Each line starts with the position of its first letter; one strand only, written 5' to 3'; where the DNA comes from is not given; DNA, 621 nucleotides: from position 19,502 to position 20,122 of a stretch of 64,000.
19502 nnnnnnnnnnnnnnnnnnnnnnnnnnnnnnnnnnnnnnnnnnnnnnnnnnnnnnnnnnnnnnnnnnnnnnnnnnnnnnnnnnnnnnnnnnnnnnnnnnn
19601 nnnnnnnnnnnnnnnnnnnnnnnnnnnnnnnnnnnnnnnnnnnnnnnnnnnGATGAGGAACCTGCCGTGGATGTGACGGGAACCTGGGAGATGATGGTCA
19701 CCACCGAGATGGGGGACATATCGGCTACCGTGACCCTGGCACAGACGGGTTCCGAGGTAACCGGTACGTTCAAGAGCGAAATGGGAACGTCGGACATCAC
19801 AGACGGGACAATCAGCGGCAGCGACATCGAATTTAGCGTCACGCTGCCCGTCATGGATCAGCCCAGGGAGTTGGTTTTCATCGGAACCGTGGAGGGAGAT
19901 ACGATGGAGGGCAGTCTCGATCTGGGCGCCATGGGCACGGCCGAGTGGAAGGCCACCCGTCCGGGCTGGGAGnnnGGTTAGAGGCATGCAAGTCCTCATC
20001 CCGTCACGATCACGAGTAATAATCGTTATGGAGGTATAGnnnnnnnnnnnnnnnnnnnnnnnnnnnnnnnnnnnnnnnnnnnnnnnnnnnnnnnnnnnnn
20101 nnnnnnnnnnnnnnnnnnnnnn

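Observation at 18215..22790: Tandem array of three secreted COG1228-type amidohydrolase paralogs, two with a degenerate HxH metal-binding motif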

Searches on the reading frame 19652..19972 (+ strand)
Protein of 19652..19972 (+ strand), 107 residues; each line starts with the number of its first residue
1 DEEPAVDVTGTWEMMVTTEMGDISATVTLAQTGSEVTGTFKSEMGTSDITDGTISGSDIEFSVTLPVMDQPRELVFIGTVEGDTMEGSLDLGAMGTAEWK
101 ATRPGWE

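Call 27: search_protein_families(library=pfam, proteins=[window:19667-19972:+], max_evalue=1)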
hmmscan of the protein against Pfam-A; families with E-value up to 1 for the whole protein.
seq(102 aa): 1 family
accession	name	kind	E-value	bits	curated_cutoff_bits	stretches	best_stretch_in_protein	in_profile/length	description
PF16369.11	GH43_C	-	0.072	14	23.4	1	2-67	16-81/100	C-terminal lipocalin-like domain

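Call 28: search_solved_structures(query=window:19667-19972:+, max_evalue=10)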
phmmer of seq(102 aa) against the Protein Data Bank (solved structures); distinct sequences matched with E-value up to 10: 0.

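Call 47: predict_structure(alignment_id=A5)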
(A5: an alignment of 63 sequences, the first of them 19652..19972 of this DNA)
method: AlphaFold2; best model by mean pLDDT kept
length: 107 residues; sequences in the alignment: 63
mean_pLDDT: 89.7   pTM: 0.77
mean pLDDT of the five models: 89.7, 89.4, 89.1, 88.8, 86.6
residues with pLDDT >= 90: 76; 70-90: 26; 50-70: 3; < 50: 2
segments of 3 or more residues with pLDDT < 50: none
pLDDT, mean of each block of 10 residues (from residue 1): 81 91 93 94 92 94 88 93 94 90 73
secondary structure, 60 per line:
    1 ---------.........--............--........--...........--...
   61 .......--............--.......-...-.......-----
elements in order: E10-18 E21-32 E35-42 E45-55 E58-67 E70-81 E84-90 E96-102

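Call 49: fold_search(model_id=the predicted structure, library=pdb)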
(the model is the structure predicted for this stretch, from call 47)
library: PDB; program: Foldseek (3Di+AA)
matches with E <= 10: 883; with E <= 0.001: 1
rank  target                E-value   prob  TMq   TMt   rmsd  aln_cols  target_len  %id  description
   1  7n34                  9.2e-04  1.00  0.65  0.65   3.8       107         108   13  Structure of Yersinia aleksiciae Cap15 cyclic dinucleotide receptor, crystal form 1 (released 2021-11-17)
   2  7n35_B                2.5e-03  1.00  0.65  0.66   3.8       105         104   16  Structure of Yersinia aleksiciae Cap15 cyclic dinucleotide receptor, crystal form 2 (released 2021-11-17)
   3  7n35_A                2.9e-03  1.00  0.65  0.67   3.7       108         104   14  Structure of Yersinia aleksiciae Cap15 cyclic dinucleotide receptor, crystal form 2 (released 2021-11-17)
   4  1jju_A                3.1e-03  1.00  0.62  0.17   4.6       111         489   18  Structure of a Quinohemoprotein Amine Dehydrogenase with a Unique Redox Cofactor and Highly Unusual Crosslinking (released 2001-12-12)
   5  2ovs_A                4.0e-03  1.00  0.56  0.52   4.1       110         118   14  Crystal structure of a Type Three secretion System protein (released 2007-05-29)
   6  1jmx_A                6.9e-03  1.00  0.60  0.16   4.4       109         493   15  crystal structure of a quinohemoprotein amine dehydrogenase from pseudomonas putida (released 2002-01-16)
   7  5xn9_A                6.9e-03  1.00  0.60  0.49   5.7       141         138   13  Crystal structure of a secretary abundant heat soluble (SAHS) protein from Ramazzottius varieornatus (from monomer sam (released 2017-07-26)
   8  1cbr_A                9.8e-03  1.00  0.56  0.45   5.3       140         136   11  CRYSTAL STRUCTURE OF CELLULAR RETINOIC-ACID-BINDING PROTEINS I AND II IN COMPLEX WITH ALL-TRANS-RETINOIC ACID AND A SY (released 1995-01-26)
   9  7jvg_A                1.3e-02  1.00  0.58  0.47   9.7       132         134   16  Cellular retinol-binding protein 2 (CRBP2) in complex with 1-arachidonoylglycerol (released 2021-03-10)
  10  3akn                  1.3e-02  1.00  0.55  0.47   5.2       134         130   13  X-ray structure of iFABP from human and rat with bound fluorescent fatty acid analogue (released 2011-07-20)
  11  1dc9                  1.3e-02  1.00  0.53  0.45   5.3       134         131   13  PROPERTIES AND CRYSTAL STRUCTURE OF A BETA-BARREL FOLDING MUTANT, V60N INTESTINAL FATTY ACID BINDING PROTEIN (IFABP) (released 2000-03-20)
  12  6bth_B                1.4e-02  1.00  0.59  0.48   9.3       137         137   15  Crystal structure of human cellular retinol binding protein 2 (CRBP2) in complex with 2-arachidonoylglycerol (2-AG) (released 2018-12-12)
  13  5xn9_B                1.5e-02  1.00  0.59  0.49   5.6       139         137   14  Crystal structure of a secretary abundant heat soluble (SAHS) protein from Ramazzottius varieornatus (from monomer sam (released 2017-07-26)
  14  4i3d_A                1.6e-02  1.00  0.51  0.41   5.6       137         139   10  Crystal structure of fluorescent protein UnaG N57A mutant (released 2013-06-19)
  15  9ddu_A                1.7e-02  1.00  0.57  0.47   9.4       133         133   16  Q108K:K40L:T51V:T53C:R58Y:Y19W:Q38L:Q4A:T29L mutant of hCRBPII bound to FR1V and irradiated with UV light at pH 3.0 (released 2025-02-12)
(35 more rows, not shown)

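Call 64: search_protein_representatives(protein=window:19652-19972:+)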
Query: 107 residues. Proteins with E-value up to 0.001 (for the whole library): 2215; up to 1e-10: 252; up to 1e-30: 6. The best 150 are listed.
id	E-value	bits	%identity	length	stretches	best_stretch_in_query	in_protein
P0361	7.1e-78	274.0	31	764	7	5-103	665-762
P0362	4.1e-57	207.4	32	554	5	5-103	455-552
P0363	1.5e-39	150.9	29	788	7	6-101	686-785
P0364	2.8e-38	146.9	33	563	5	4-105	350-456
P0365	5.6e-33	129.8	31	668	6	5-104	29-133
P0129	7.1e-31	123.1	58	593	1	3-104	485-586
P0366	1.1e-29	119.3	36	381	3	1-98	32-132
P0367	4.2e-29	117.4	32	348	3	5-97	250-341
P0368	2.1e-28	115.1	26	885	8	9-105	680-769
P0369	1.1e-26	109.6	58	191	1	2-104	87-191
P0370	1.3e-26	109.3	29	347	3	5-102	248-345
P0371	2.0e-26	108.8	36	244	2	6-103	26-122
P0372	2.2e-26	108.6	53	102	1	6-105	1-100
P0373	4.1e-26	107.8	35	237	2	5-103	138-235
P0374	5.2e-26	107.5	27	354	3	5-103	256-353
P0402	1.9e-19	86.4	24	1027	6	8-93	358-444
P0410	1.1e-18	83.9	32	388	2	6-105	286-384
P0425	9.1e-17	77.8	32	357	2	8-89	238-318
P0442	1.2e-15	74.2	32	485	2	5-104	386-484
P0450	3.5e-15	72.7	39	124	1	7-103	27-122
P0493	1.9e-13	67.1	29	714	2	7-97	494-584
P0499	2.5e-13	66.7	40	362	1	3-98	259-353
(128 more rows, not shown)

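Call 65: search_protein_families(library=pfam, proteins=[P0361, P0371, P0450, P0402, P0493, P0368, P0410, P0442, P0499, P0425], max_evalue=0.01)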
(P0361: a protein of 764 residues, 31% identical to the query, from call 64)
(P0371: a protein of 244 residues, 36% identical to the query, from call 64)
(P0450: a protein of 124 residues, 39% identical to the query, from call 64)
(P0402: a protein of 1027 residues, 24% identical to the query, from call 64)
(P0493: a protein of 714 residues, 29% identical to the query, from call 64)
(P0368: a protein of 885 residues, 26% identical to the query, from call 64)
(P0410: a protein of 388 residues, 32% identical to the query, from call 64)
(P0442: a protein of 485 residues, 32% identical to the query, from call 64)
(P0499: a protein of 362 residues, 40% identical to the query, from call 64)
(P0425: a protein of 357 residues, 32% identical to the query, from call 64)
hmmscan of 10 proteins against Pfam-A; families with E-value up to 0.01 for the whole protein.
P0361 (764 aa): 6 families
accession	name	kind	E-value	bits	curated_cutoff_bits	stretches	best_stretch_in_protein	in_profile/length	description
PF13944.12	Calycin_like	-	4.5e-06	27.4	30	0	585-629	76-123/124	Calycin-like beta-barrel domain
PF12888.12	Lipid_bd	-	1.6e-05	25.2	25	0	238-259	8-29/141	Lipid-binding putative hydrolase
PF09191.16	CD4-extracel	-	5.3e-05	24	26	0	288-305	10-27/107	CD4, extracellular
PF14730.11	DUF4468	-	0.0011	19.7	22.6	0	499-522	65-88/92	Domain of unknown function (DUF4468) with TBP-like fold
PF07541.17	EIF_2_alpha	-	0.0034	17.8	22.8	0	235-267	52-84/114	Eukaryotic translation initiation factor 2 alpha subunit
PF17891.6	FluMu_N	-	0.0089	16.1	25.8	0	38-59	7-28/49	Mu-like prophage FluMu N-terminal domain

P0371 (244 aa): 2 families
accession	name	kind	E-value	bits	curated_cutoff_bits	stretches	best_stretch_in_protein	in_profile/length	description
PF04519.19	Bactofilin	-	5.4e-05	23.8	27.9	0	52-123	5-67/98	Polymer-forming cytoskeletal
PF11141.13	DUF2914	-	0.00069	19.7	23.6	0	150-164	39-53/62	Protein of unknown function (DUF2914)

P0450 (124 aa): 0 families

P0402 (1027 aa): 5 families
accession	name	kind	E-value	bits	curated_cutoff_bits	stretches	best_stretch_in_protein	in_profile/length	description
PF01804.23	Penicil_amidase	-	8.2e-07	28.9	21.3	1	22-97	593-659/675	Penicillin amidase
PF16139.11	DUF4847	-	7.5e-06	26.3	25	0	536-573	48-85/147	Domain of unknown function (DUF4847)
PF14534.12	DUF4440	-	1.1e-05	26.2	25.2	1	924-1021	1-105/107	Domain of unknown function (DUF4440)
PF23034.1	DUF7035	-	7.1e-05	23.3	27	0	524-563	40-79/137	Domain of unknown function (DUF7035)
PF13474.12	SnoaL_3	-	0.0023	18.7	22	1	924-1000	1-81/121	SnoaL-like domain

P0493 (714 aa): 2 families
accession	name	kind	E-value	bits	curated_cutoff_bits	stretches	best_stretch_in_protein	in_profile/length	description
PF05193.26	Peptidase_M16_C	-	2e-37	129.2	23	1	210-386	1-179/181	Peptidase M16 inactive domain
PF00675.25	Peptidase_M16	-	1.3e-18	67.7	22.3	1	59-196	2-139/149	Insulinase (Peptidase family M16)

P0368 (885 aa): 2 families
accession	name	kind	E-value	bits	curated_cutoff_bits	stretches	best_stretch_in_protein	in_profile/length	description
PF13648.12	Lipocalin_4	-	6.1e-05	24.3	22.4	0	78-121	26-73/89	Lipocalin-like domain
PF01298.24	TbpB_B_D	-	0.0038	18.2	26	0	78-120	40-83/126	C-lobe and N-lobe beta barrels of Tf-binding protein B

P0410 (388 aa): 2 families
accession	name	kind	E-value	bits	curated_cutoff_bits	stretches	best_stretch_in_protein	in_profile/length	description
PF01979.26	Amidohydro_1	-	1.6e-12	47.7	25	1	40-133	235-345/345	Amidohydrolase family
PF07969.17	Amidohydro_3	-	3.9e-08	33.7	29.7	1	69-133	401-471/472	Amidohydrolase family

P0442 (485 aa): 2 families
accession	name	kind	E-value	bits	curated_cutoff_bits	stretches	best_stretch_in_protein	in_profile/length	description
PF01979.26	Amidohydro_1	-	4.7e-13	49.5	25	1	166-245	254-345/345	Amidohydrolase family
PF07969.17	Amidohydro_3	-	1.9e-07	31.4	29.7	1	182-245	402-471/472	Amidohydrolase family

P0499 (362 aa): 2 families
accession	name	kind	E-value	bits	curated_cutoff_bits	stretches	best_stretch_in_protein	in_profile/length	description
PF01979.26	Amidohydro_1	-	3.2e-10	40.2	25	1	136-235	226-342/345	Amidohydrolase family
PF07969.17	Amidohydro_3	-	7.3e-05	22.9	29.7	1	180-227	407-454/472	Amidohydrolase family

P0425 (357 aa): 0 families
